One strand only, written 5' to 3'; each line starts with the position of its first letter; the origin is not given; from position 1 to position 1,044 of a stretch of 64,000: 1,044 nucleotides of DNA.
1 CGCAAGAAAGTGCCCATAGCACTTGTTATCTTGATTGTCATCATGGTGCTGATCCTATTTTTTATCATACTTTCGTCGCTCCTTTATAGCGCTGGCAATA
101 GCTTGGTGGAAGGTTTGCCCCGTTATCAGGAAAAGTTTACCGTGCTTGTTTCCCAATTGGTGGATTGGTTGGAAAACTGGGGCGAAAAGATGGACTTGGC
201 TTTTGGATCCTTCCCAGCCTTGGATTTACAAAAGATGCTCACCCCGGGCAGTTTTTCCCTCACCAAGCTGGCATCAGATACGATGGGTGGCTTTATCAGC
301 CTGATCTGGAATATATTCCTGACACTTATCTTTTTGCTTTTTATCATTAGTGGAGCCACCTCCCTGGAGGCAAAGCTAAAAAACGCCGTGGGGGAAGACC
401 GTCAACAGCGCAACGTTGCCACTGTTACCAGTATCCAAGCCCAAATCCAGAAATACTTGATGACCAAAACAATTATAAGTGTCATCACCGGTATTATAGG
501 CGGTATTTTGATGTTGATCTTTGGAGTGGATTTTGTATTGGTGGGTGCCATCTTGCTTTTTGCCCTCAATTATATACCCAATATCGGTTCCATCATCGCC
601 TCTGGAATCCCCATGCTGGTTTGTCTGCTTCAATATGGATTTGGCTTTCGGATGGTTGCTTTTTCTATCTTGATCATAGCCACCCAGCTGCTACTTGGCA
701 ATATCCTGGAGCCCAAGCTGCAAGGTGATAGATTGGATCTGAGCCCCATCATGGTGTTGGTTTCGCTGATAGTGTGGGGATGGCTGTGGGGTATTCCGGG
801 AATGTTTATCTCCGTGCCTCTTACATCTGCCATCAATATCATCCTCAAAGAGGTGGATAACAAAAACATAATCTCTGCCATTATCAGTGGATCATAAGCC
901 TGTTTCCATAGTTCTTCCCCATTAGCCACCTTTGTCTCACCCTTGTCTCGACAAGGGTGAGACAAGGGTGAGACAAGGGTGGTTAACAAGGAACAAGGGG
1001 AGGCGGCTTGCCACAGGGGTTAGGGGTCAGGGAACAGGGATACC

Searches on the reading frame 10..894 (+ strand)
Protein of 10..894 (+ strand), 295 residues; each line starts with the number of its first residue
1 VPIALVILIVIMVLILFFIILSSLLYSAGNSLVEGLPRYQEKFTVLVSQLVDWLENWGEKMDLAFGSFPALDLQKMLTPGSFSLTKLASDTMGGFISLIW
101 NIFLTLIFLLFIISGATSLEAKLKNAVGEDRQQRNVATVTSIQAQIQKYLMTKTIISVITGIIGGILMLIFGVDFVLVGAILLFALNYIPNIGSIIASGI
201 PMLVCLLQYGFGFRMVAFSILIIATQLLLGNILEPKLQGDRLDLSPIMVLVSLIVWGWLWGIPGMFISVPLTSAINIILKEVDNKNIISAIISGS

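Call 67: search_protein_families(library=padloc, alignment_id=A4, max_evalue=0.00001)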
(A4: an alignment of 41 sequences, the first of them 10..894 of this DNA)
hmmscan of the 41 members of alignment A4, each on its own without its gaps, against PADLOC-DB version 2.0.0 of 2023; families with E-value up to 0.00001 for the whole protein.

A. member 1, window:10-894:+ (295 aa): 0 families

B. families by the number of members that match (of 41 scanned): 45 families (the first 25 are shown)
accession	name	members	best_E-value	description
PDLC04135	mad3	2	6.8e-95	mads_3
PDLC04140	mad8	2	1.5e-35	mads_8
PDLC02914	ATPase-Toprim_I-B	2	2.6e-08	-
PDLC04138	mad6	1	2.1e-47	mads_6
PDLC04053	PD-T4-6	1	1.6e-43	-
PDLC04047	PD-T4-6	1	4.9e-43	-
PDLC04042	PD-T4-6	1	2.4e-41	-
PDLC04060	PD-T4-6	1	3.1e-39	-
PDLC04057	PD-T4-6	1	3.8e-38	-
PDLC04043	PD-T4-6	1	1.4e-37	-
PDLC04041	PD-T4-6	1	2.6e-34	-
PDLC04061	PD-T4-6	1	9.5e-34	-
PDLC04054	PD-T4-6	1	2.6e-33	-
PDLC04048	PD-T4-6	1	3.1e-32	-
PDLC04039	PD-T4-6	1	3.7e-31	-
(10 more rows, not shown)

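Call 68: search_protein_families(library=pfam, alignment_id=A4, max_evalue=0.00001)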
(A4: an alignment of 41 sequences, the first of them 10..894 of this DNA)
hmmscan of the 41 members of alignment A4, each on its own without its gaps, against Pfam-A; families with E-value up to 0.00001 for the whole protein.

A. member 1, window:10-894:+ (295 aa): 1 family
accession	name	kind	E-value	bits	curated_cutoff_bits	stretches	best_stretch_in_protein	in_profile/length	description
PF01594.21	AI-2E_transport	-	1.1e-43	150.1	34.3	1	3-281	53-325/327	AI-2E family transporter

B. families by the number of members that match (of 41 scanned): 73 families (the first 25 are shown)
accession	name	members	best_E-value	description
PF13424.12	TPR_12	3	1.4e-12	Tetratricopeptide repeat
PF00005.33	ABC_tran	2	6.1e-30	ABC transporter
PF13174.12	TPR_6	2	1.4e-22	Tetratricopeptide repeat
PF14559.12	TPR_19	2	6.2e-21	Tetratricopeptide repeat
PF07719.23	TPR_2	2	2.3e-20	Tetratricopeptide repeat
PF13428.12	TPR_14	2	8.4e-17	Tetratricopeptide repeat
PF13432.12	TPR_16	2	1.1e-12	Tetratricopeptide repeat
PF13439.12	Glyco_transf_4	2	7e-09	Glycosyltransferase Family 4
PF02446.23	Glyco_hydro_77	1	1.3e-134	4-alpha-glucanotransferase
PF01704.24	UDPGP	1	7.7e-134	UTP--glucose-1-phosphate uridylyltransferase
PF02547.20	Queuosine_synth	1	7.2e-132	Queuosine biosynthesis protein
PF20539.3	DUF6754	1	7.7e-121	Domain of unknown function (DUF6754)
PF02673.24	BacA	1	2.6e-79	Bacitracin resistance protein BacA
PF17392.7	Urocanase_C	1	1.2e-77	Urocanase C-terminal domain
PF03352.18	Adenine_glyco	1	6.3e-75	Methyladenine glycosylase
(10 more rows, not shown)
